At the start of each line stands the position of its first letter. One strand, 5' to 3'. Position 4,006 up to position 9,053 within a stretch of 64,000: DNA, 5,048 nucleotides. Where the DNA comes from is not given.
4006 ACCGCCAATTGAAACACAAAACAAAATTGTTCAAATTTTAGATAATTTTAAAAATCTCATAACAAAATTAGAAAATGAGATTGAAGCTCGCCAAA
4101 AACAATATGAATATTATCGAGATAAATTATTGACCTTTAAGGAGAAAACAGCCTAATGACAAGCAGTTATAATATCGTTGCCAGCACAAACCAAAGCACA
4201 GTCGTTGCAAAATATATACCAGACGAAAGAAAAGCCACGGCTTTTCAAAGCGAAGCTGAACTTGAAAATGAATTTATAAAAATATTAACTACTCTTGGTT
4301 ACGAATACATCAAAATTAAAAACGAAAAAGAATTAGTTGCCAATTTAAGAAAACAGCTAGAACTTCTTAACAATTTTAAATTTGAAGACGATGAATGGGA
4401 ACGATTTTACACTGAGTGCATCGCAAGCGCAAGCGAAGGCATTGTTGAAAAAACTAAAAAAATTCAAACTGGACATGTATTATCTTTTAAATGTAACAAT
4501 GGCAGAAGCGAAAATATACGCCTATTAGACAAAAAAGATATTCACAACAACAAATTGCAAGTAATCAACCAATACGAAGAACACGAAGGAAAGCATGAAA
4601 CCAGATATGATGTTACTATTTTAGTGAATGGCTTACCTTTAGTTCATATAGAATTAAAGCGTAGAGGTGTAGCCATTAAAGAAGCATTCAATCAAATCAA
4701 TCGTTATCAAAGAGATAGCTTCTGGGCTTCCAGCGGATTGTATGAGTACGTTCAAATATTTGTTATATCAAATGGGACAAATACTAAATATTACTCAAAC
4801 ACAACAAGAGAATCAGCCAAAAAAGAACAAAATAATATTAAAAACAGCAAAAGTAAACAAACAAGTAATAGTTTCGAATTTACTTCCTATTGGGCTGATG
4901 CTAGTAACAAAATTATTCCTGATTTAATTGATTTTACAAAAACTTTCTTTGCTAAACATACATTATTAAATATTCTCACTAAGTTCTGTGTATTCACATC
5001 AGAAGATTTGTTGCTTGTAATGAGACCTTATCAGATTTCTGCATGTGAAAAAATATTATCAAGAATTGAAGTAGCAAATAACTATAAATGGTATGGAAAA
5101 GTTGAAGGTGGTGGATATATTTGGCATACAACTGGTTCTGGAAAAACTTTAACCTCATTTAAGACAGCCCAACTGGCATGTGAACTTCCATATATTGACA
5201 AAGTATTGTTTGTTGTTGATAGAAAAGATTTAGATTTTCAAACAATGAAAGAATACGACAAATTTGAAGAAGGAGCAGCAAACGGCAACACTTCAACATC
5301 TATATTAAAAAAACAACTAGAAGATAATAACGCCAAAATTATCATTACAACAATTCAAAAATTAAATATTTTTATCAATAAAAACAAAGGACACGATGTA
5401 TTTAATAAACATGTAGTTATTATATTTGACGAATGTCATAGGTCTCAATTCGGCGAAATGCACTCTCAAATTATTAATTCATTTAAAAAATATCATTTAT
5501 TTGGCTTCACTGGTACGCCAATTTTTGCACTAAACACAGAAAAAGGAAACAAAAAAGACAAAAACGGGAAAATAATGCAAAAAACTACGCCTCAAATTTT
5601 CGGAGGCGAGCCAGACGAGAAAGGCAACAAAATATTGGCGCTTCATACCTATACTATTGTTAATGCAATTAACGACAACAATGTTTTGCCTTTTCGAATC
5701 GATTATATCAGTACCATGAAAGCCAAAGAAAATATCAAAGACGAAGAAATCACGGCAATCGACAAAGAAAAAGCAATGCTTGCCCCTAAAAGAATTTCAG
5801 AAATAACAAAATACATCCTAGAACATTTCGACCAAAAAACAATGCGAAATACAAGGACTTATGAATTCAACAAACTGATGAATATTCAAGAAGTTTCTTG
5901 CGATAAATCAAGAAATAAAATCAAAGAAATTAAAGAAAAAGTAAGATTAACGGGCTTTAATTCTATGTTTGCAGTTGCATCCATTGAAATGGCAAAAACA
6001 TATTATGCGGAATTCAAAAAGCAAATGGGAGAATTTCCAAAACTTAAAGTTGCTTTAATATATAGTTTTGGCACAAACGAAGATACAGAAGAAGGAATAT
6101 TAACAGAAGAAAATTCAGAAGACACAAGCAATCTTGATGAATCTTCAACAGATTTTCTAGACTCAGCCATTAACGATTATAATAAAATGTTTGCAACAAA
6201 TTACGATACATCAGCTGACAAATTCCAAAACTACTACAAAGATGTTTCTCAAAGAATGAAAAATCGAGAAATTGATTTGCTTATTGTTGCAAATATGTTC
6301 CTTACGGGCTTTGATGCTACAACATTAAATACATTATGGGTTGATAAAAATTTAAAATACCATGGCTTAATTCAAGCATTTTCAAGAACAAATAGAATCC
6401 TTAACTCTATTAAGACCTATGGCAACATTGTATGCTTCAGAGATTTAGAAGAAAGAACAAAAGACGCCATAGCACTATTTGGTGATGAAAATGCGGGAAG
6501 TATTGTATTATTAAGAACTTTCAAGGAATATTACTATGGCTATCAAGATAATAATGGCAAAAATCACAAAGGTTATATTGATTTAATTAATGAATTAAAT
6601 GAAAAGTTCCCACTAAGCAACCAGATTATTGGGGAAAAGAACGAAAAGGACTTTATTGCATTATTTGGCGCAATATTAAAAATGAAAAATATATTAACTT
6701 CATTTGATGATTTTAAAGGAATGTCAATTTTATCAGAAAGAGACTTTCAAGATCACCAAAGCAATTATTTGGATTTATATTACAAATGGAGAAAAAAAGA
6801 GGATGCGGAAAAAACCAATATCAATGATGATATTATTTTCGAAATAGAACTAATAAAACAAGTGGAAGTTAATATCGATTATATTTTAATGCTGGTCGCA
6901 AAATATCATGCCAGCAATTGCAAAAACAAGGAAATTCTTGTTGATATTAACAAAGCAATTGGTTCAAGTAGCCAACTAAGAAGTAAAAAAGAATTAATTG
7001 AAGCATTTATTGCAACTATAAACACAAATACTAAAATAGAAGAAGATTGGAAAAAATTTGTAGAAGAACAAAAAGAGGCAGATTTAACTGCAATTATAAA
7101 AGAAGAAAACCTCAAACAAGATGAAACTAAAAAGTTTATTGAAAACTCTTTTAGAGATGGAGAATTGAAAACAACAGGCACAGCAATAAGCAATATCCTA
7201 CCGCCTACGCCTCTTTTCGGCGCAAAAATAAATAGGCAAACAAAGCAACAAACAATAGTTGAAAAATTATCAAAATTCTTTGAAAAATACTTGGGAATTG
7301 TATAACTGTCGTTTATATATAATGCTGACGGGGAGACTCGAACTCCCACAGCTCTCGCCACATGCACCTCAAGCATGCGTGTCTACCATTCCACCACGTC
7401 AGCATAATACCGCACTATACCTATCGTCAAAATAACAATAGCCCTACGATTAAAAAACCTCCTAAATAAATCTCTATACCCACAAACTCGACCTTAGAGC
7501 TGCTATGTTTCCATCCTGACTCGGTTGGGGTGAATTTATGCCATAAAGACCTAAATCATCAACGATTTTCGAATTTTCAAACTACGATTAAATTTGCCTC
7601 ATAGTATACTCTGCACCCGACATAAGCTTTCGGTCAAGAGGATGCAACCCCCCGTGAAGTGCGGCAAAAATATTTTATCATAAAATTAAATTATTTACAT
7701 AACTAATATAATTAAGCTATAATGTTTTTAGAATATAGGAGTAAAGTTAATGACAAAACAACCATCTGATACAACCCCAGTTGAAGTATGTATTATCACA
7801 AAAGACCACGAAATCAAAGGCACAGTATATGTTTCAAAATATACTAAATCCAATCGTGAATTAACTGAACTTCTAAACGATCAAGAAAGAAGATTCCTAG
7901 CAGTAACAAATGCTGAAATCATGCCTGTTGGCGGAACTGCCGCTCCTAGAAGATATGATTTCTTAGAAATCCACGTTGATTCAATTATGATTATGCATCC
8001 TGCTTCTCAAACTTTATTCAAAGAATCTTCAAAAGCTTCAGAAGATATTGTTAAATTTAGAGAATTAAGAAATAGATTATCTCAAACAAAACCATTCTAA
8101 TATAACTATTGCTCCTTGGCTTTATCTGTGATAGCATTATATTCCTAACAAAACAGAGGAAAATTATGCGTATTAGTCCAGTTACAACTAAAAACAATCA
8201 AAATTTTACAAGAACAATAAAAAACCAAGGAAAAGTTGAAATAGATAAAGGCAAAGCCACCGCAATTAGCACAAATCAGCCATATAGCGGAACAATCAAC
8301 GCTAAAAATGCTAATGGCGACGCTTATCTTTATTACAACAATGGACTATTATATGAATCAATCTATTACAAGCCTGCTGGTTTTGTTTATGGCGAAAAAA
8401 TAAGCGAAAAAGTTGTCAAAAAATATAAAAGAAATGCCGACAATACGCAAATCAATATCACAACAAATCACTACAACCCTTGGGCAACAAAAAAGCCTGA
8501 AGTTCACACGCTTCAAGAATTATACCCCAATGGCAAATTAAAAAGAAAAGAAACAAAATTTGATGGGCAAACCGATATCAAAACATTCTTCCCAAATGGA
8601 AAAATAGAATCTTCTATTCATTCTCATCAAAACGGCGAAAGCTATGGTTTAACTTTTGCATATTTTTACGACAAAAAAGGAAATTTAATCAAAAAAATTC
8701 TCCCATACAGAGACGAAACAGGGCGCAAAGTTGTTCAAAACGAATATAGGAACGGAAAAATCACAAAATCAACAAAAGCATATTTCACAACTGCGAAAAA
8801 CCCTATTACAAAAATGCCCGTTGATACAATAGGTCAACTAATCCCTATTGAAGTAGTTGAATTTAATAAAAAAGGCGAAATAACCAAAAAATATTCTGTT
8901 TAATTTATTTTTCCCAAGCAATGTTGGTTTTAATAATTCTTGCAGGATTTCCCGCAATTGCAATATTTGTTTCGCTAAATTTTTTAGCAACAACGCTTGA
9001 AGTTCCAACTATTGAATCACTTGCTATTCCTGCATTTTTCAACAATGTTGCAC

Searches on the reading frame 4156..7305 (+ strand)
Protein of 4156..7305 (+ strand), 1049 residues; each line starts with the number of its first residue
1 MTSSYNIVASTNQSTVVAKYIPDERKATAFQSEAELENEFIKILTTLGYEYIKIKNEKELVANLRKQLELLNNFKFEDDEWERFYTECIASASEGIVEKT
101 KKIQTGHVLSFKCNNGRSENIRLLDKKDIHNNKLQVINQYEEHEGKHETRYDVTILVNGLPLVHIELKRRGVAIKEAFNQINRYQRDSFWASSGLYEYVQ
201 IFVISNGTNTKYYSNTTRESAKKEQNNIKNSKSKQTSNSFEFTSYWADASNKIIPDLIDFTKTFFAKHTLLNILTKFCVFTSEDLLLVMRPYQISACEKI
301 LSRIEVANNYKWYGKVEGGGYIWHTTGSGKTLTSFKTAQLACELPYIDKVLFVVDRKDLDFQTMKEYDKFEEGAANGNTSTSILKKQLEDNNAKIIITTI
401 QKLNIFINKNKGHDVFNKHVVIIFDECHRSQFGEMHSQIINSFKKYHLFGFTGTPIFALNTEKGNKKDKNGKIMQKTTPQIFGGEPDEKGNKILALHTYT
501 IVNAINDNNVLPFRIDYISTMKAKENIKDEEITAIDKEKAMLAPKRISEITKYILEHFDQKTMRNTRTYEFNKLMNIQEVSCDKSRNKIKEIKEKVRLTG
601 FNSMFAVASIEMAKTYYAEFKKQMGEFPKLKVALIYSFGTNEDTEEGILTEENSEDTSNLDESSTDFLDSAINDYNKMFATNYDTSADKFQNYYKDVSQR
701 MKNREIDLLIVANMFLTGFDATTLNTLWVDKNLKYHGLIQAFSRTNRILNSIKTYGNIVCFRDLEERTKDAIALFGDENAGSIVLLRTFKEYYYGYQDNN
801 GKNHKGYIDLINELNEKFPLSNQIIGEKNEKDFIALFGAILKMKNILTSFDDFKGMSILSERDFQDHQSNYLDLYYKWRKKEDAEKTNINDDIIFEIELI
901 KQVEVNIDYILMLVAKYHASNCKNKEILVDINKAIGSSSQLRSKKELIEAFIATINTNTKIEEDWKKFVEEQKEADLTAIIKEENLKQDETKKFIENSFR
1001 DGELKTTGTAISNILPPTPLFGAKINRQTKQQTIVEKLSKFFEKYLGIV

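Call 52: search_protein_families(library=pfam, proteins=[window:4156-7305:+], max_evalue=0.00001)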
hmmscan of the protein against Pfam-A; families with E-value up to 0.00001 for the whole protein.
window:4156-7305:+ (1049 aa): 6 families
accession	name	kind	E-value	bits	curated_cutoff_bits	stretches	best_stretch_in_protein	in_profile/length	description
PF12008.13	EcoR124_C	-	3.9e-65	220.5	23.1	1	784-1045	1-260/260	Type I restriction and modification enzyme - subunit R C terminal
PF22679.2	T1R_D3-like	-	2.9e-60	203.7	27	1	600-763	2-158/158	Type I restriction enzyme subunit R domain 3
PF18766.7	SWI2_SNF2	-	7.7e-52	176.6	26.7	1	292-538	1-207/221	SWI2/SNF2 ATPase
PF04313.20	HSDR_N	-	1.3e-47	162.6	25.1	1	31-219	2-196/198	Type I restriction enzyme R protein N terminus (HSDR_N)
PF04851.21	ResIII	-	1.9e-40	138.9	22.5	1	288-456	3-163/164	Type III restriction enzyme, res subunit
PF00270.35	DEAD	-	8.2e-11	42.3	26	1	292-456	3-161/167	DEAD/DEAH box helicase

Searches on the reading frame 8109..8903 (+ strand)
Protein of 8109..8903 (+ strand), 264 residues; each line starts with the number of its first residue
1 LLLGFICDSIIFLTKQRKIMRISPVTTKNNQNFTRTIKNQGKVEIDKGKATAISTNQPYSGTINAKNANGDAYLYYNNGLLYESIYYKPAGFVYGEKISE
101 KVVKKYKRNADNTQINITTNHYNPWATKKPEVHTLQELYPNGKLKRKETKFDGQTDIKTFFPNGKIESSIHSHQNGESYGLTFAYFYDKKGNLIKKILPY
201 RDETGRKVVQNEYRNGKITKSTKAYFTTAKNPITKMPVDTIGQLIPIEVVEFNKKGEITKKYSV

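Call 52: search_protein_families(library=pfam, proteins=[window:8109-8903:+], max_evalue=0.00001)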
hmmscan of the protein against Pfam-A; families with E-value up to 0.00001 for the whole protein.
window:8109-8903:+ (264 aa): 1 family
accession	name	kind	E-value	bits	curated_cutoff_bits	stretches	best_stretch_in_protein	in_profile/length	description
PF07661.19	MORN_2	-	3e-06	27.2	29.6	0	158-171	6-19/22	MORN repeat variant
